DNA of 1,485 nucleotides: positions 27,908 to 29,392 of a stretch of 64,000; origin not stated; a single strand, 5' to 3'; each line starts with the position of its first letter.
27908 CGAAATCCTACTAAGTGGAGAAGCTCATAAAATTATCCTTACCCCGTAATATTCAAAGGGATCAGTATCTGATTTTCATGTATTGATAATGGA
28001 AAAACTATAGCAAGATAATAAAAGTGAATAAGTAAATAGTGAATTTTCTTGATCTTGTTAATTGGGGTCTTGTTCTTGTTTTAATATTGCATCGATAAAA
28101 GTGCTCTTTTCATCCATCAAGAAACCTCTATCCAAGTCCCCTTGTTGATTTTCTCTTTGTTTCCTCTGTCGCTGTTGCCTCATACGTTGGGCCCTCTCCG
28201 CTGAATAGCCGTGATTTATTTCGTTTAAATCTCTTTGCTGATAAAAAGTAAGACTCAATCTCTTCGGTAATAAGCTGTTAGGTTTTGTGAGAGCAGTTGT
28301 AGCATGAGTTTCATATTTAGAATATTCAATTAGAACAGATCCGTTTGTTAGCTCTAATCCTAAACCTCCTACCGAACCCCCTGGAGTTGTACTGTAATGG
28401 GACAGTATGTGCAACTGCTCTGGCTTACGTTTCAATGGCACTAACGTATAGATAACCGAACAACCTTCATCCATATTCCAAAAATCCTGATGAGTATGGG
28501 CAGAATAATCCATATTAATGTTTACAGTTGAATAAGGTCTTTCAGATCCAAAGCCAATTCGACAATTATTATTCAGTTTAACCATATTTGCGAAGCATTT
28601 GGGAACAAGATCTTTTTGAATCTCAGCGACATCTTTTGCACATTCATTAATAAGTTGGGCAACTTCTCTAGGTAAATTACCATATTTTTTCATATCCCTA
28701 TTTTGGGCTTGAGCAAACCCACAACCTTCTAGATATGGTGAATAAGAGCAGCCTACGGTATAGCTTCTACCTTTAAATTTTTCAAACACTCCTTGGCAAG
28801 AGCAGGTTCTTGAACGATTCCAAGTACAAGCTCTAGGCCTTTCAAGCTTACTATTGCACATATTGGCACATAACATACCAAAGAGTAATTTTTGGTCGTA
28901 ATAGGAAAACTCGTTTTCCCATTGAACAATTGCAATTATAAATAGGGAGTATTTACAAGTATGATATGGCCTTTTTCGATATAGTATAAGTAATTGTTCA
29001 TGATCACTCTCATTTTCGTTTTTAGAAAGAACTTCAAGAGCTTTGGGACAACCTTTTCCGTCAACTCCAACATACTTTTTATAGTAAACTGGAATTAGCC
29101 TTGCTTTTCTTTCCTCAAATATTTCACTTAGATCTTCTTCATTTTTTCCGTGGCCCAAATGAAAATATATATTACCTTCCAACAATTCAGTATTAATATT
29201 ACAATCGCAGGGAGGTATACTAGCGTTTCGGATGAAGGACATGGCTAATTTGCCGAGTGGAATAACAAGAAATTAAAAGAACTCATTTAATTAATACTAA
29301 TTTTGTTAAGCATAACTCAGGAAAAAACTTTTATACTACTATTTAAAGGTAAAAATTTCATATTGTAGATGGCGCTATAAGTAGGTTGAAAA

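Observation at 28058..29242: Intronless, minimal (394 aa) TET 5-methylcytosine dioxygenase with all catalytic residues intact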

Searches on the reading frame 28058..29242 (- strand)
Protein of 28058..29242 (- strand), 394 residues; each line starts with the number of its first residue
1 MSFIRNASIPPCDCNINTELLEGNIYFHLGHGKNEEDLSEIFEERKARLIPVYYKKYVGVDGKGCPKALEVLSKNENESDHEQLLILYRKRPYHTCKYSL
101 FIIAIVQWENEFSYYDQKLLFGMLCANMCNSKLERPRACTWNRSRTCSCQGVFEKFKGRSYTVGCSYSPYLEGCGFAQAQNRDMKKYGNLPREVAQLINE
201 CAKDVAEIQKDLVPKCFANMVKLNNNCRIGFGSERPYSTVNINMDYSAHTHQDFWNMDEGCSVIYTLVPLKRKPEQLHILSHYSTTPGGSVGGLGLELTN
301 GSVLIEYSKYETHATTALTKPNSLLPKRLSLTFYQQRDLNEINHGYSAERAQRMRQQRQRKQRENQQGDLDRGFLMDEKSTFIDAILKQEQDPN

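Call 3: search_protein_families(library=pfam, proteins=[window:28058-29242:-], max_evalue=1)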
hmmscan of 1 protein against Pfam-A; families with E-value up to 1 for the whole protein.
window:28058-29242:- (394 aa): 1 family
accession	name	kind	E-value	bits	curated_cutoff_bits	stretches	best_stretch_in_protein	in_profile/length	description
PF12851.13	Tet_JBP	-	3.6e-20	72.3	34.9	1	167-336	2-163/164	Oxygenase domain of the 2OGFeDO superfamily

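Call 4: search_solved_structures(query=window:28058-29242:-, max_evalue=1, show_alignments=3)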
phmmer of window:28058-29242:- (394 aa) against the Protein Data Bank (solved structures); distinct sequences matched with E-value up to 1: 6.
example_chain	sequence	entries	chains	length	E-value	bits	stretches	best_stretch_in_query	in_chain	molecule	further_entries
9hxv_A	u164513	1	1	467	5e-53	183.8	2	7-291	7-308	Methylcytosine dioxygenase TET2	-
4nm6_A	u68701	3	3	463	8.1e-53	183.1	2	8-291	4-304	Methylcytosine dioxygenase TET2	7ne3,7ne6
5d9y_A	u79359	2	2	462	8.8e-53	183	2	8-291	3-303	Methylcytosine dioxygenase TET2,Methylcytosine dioxygenase TET2 | Methylcytosine dioxygenase TET2, chimeric construct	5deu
4qgl_A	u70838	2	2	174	0.032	16.6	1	40-104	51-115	Acireductone dioxygenase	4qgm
5wcx_A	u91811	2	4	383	0.73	12.1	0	180-276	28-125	Phosphoglycerol transferase GacH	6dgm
5u9z_A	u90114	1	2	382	0.75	12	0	180-276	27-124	PHOSPHOGLYCEROL TRANSFERASE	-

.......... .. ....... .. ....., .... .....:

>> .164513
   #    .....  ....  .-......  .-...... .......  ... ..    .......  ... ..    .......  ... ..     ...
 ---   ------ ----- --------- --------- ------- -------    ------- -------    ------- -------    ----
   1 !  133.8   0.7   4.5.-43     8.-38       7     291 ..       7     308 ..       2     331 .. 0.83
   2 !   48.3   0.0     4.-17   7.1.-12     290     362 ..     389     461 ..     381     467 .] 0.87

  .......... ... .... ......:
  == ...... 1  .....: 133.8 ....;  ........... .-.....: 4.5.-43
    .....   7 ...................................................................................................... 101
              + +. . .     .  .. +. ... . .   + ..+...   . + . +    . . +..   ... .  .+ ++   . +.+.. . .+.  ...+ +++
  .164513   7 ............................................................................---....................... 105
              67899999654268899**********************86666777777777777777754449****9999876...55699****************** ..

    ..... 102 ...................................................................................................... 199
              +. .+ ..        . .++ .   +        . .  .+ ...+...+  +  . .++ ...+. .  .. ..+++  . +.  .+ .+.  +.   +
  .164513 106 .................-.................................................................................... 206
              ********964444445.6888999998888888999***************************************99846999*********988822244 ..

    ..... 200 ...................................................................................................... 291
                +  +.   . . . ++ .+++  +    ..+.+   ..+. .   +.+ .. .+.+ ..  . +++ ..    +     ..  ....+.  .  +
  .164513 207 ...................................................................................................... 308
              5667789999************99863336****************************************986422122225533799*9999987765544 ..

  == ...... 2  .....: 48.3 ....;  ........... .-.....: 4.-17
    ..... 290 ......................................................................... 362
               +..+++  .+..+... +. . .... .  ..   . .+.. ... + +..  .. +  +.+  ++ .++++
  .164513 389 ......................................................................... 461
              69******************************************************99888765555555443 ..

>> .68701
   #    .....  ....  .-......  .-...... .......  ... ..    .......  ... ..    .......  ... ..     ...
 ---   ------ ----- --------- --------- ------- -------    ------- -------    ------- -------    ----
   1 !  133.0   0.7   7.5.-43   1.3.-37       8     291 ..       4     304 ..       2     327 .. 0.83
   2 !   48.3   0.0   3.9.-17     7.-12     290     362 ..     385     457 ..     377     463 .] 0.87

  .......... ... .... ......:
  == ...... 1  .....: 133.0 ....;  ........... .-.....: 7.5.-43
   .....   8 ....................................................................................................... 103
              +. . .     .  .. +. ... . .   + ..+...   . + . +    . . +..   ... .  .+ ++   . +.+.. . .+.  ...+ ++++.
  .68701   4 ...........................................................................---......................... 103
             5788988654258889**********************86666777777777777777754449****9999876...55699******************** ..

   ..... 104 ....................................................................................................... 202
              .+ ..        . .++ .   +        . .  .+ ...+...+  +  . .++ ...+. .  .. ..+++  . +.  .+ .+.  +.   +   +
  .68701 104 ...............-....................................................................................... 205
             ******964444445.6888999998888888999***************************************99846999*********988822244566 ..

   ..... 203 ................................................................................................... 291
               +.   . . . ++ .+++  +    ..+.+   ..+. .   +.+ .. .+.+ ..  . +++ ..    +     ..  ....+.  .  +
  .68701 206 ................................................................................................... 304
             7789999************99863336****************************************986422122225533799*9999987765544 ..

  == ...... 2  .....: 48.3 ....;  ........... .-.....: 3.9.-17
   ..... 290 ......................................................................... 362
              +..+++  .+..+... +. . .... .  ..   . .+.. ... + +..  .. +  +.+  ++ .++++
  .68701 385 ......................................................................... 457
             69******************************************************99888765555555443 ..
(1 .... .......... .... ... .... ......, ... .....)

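Call 5: search_protein_families(library=ncbifam, proteins=[window:28058-29242:-], max_evalue=1)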
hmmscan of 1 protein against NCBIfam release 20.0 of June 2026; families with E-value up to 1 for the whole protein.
window:28058-29242:- (394 aa): 0 families

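Call 6: find_homologous_proteins(query=window:28058-29242:-, max_evalue=0.00001)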
Query window:28058-29242:- (394 aa): 1 proteins with E <= 0.00001 among 1078 candidates.
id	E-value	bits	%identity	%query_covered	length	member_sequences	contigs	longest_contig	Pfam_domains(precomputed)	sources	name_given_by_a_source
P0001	7.9e-274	926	100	100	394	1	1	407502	PF12851.14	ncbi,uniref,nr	ncbi:unnamed protein product [Dimorphilus gyrociliatus]|uniref:Methylcytosine dioxygenase TET n=1 Ta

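Call 14: find_encoding_contigs(protein=P0001, flank=10000, max_places=3)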
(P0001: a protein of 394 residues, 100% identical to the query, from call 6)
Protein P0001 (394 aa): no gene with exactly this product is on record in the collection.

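Call 21: search_protein_representatives(protein=window:28058-29242:-)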
Query: 394 residues. Proteins with E-value up to 0.001 (for the whole library): 802; up to 1e-10: 295; up to 1e-30: 138. The best 150 are listed.
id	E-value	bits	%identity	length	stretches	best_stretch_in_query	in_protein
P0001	2.5e-274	925.6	100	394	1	1-394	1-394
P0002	7.9e-56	206.2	34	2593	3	8-211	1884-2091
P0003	1.0e-53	199.3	40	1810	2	9-302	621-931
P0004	4.3e-53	197.2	37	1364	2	7-285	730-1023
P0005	4.7e-52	193.8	37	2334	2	15-319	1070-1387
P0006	3.1e-51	191.1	37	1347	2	6-302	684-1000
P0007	4.3e-51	190.7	37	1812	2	7-302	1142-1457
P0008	5.0e-51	190.4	38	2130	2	8-303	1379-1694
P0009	5.5e-51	190.3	39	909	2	21-303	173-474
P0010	1.5e-50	188.8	34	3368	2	9-310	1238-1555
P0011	2.7e-50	188.0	38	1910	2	7-322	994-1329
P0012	9.0e-50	186.3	38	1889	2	8-322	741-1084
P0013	1.0e-49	186.1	36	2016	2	9-287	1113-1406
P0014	1.0e-49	186.1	37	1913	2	7-285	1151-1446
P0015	1.1e-49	186.0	37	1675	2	8-303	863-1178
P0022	5.5e-49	183.7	38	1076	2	11-284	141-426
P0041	2.6e-47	178.2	35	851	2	8-292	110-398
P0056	2.0e-46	175.3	35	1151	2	10-286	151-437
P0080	2.4e-44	168.4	39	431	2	59-293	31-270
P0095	2.2e-42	161.9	32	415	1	48-363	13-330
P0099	6.0e-42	160.5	35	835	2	10-271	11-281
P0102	8.8e-42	160.0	36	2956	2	7-284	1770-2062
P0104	1.0e-40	156.5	35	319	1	46-345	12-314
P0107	1.1e-38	149.8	37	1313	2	6-286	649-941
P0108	1.7e-38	149.2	34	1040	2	12-270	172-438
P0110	4.4e-38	147.8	38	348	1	44-346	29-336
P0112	9.2e-38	146.8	35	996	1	6-347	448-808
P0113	2.6e-37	145.3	34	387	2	8-263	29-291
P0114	4.8e-37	144.4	32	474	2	234-356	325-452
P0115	5.4e-37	144.2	36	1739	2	7-285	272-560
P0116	1.1e-36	143.2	36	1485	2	25-287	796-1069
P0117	2.6e-36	142.0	44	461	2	127-303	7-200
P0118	1.0e-35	140.0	36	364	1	63-357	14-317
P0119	1.2e-35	139.8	40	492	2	87-284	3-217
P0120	2.4e-35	138.8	35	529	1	12-347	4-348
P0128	7.5e-33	130.6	35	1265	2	9-222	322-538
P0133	5.8e-32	127.7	31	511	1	34-345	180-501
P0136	4.5e-31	124.8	35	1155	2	19-222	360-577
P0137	4.6e-31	124.7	42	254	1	191-349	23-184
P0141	5.3e-30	121.2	35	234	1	135-348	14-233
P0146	5.9e-28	114.5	32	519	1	7-345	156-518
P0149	6.9e-27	111.0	33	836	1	45-304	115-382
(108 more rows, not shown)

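Call 22: list_cluster_members(proteins=[P0095, P0104, P0110, P0118, P0120, P0112, P0133, P0146, P0002, P0003])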
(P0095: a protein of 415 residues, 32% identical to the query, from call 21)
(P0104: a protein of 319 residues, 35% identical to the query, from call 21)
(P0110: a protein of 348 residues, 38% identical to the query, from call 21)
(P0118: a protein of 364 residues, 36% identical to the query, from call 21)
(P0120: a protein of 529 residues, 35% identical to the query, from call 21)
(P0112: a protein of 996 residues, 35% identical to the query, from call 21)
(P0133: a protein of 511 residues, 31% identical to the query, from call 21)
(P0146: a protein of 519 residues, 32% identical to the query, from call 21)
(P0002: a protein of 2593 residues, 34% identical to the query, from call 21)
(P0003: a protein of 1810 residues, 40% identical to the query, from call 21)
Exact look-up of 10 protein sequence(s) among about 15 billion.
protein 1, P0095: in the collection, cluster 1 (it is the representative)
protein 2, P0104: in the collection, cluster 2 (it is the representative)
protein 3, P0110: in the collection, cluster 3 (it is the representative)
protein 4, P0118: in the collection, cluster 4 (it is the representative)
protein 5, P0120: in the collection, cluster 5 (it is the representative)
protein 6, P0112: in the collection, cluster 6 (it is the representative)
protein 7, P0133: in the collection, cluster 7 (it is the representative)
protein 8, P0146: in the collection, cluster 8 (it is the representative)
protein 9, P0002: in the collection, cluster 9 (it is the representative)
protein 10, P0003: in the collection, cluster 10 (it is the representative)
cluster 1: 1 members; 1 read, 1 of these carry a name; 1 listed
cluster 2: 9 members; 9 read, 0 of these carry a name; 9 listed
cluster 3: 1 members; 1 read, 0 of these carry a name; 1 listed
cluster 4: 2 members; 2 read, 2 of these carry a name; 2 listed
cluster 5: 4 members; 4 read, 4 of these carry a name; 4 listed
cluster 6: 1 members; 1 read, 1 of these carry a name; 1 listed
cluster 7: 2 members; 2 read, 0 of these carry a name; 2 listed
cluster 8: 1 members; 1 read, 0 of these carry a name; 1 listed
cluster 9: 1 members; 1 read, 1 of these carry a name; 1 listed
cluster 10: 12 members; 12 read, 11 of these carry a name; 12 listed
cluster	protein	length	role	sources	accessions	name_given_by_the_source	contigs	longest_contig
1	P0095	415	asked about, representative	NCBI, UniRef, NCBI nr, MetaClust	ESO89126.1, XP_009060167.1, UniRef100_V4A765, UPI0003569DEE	hypothetical protein LOTGIDRAFT_106626 [Lottia gigantea] | Methylcytosine dioxygenase TET n=1 Tax=Lottia gigantea TaxID=225164 RepID=V4A765_LOTGI | status=active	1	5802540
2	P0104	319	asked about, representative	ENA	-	-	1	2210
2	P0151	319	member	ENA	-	-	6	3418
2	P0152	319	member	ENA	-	-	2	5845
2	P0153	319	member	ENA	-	-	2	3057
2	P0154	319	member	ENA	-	-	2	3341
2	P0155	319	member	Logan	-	-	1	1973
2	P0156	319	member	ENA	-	-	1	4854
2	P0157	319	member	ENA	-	-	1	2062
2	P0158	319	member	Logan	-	-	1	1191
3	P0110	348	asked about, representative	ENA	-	-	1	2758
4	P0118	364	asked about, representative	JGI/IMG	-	hypothetical protein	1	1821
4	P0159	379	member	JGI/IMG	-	hypothetical protein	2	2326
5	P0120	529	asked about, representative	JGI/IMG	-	hypothetical protein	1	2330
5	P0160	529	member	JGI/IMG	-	hypothetical protein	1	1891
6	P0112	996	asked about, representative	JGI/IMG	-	hypothetical protein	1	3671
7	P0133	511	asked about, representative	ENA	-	-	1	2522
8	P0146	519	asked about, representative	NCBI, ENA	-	-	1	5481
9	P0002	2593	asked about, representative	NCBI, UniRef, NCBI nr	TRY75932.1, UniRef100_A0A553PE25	hypothetical protein DNTS_033497 [Danionella cerebrum] | Methylcytosine dioxygenase TET n=1 Tax=Danionella cerebrum TaxID=2873325 ... | hypothetical protein DNTS_033497 [Danionella translucida]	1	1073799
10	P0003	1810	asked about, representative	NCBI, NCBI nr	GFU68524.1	DNA N6-methyl adenine demethylase [Trichonephila clavipes]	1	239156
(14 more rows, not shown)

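Call 34: find_homologous_proteins(query=A1, max_evalue=1e-10)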
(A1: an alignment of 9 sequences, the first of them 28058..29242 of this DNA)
Query A1 (9 sequences) (394 aa, profile of the alignment): 2 proteins with E <= 1e-10 among 8000 candidates.
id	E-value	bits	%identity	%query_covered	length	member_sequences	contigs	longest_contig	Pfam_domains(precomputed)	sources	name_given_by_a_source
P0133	8.5e-146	505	27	89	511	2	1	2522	PF12851.14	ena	-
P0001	5.6e-142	492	100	100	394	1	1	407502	PF12851.14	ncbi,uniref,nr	ncbi:unnamed protein product [Dimorphilus gyrociliatus]|uniref:Methylcytosine dioxygenase TET n=1 Ta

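Call 36: find_encoding_contigs(protein=P0133, flank=5000, max_places=4)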
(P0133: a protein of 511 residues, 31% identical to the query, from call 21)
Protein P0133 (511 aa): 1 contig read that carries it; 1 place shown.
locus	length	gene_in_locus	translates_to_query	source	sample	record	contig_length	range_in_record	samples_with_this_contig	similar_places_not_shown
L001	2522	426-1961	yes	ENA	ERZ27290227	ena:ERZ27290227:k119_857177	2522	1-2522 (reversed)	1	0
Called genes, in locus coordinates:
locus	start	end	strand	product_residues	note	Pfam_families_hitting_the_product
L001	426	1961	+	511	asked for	PF12851:Tet_JBP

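Call 37: find_encoding_contigs(protein=P0146, flank=5000, max_places=4)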
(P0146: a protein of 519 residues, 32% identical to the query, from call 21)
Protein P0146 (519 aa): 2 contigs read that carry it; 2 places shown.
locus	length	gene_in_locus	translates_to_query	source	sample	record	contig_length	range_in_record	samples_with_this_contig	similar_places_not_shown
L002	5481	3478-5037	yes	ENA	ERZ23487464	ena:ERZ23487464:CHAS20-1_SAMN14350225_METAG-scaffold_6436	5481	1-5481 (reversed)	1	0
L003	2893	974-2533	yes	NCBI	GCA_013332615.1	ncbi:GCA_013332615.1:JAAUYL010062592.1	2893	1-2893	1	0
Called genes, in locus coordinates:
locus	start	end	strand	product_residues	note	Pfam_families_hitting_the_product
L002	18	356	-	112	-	-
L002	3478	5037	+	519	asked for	PF05485:THAP, PF12851:Tet_JBP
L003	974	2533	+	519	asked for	PF05485:THAP, PF12851:Tet_JBP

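Call 49: list_cluster_members(proteins=[P0137, P0141, P0114, P0117, P0009, P0080, P0119, P0022, P0115, P0113])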
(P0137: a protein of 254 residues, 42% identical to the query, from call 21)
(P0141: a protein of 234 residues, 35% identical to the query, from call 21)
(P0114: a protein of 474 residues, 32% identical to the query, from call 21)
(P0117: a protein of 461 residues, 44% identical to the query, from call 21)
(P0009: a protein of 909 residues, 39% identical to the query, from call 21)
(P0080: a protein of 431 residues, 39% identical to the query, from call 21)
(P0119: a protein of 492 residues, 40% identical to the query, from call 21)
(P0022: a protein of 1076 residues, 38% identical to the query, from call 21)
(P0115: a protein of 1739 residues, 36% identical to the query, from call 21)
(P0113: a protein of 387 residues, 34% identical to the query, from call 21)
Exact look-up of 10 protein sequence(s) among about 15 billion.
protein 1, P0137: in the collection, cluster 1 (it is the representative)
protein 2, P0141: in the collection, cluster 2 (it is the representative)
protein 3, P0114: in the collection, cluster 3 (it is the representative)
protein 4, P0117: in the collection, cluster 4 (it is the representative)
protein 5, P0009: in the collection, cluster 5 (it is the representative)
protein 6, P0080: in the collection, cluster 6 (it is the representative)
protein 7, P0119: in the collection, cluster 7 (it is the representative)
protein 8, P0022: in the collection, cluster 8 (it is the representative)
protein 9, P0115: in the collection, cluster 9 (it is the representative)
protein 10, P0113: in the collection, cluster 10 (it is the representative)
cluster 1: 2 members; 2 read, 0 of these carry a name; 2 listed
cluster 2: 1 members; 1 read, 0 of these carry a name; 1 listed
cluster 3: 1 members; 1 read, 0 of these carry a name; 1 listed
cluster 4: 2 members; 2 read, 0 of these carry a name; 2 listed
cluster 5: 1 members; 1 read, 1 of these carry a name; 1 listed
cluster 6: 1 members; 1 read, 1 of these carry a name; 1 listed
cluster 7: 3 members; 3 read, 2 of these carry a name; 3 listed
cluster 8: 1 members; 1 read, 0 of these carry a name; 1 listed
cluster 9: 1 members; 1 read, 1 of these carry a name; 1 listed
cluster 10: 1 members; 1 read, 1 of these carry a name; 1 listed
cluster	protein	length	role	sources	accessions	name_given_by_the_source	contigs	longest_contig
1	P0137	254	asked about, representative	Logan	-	-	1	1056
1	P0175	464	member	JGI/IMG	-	-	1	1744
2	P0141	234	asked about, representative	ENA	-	-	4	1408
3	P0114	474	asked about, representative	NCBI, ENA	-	-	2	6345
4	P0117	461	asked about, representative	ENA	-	-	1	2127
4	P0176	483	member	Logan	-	-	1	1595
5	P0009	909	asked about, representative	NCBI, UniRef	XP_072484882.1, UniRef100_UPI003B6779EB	methylcytosine dioxygenase TET1 isoform X2 [Notamacropus eugenii] | methylcytosine dioxygenase TET1 isoform X2 n=1 Tax=Notamacropus eugenii TaxID=9315 ...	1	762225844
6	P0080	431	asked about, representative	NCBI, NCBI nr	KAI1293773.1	Methylcytosine dioxygenase TET2 [Halotydeus destructor]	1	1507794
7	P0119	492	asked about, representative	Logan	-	-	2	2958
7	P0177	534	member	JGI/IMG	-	hypothetical protein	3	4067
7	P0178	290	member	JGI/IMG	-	hypothetical protein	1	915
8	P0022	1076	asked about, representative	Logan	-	-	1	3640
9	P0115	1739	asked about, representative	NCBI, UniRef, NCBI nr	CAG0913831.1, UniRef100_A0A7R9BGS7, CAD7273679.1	unnamed protein product [Notodromas monacha] | Methylcytosine dioxygenase TET n=1 Tax=Notodromas monacha TaxID=399045 ...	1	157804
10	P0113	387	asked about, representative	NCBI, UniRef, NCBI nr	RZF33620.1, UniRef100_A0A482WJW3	hypothetical protein LSTR_LSTR006998 [Laodelphax striatellus] | Methylcytosine dioxygenase TET n=1 Tax=Laodelphax striatellus TaxID=195883 ...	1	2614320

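Call 50: predict_structure(alignment_id=A1)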
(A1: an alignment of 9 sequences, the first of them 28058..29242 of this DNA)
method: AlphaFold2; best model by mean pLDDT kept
length: 394 residues; sequences in the alignment: 9
mean_pLDDT: 72.4   pTM: 0.77
mean pLDDT of the five models: 72.4, 72.3, 71.8, 69.6, 69.4
residues with pLDDT >= 90: 75; 70-90: 174; 50-70: 71; < 50: 74
segments of 3 or more residues with pLDDT < 50: 1-10, 17-25, 138-143, 167-172, 176-186, 341-347, 371-394
pLDDT, mean of each block of 10 residues (from residue 1): 37 52 55 89 86 90 83 77 90 80 89 81 82 57 53 64 62 46 47 83 92 86 70 82 81 78 88 78 90 92 89 81 83 77 49 68 63 45 45 38
secondary structure, 60 per line:
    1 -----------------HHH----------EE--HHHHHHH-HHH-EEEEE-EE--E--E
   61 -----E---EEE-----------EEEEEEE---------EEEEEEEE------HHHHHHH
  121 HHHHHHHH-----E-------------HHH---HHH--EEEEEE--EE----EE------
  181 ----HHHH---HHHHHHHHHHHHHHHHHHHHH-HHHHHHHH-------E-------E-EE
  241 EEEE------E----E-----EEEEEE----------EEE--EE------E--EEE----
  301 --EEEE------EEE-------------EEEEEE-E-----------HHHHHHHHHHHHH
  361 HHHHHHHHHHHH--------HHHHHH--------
elements in order: H35-41 E47-51 E70-72 E84-90 E100-107 H114-128 E159-164 H185-188 H192-212 H214-221 E239-244 E262-267 E278-280 E294-296 E303-306 E313-315 E329-334 H348-372 H381-386
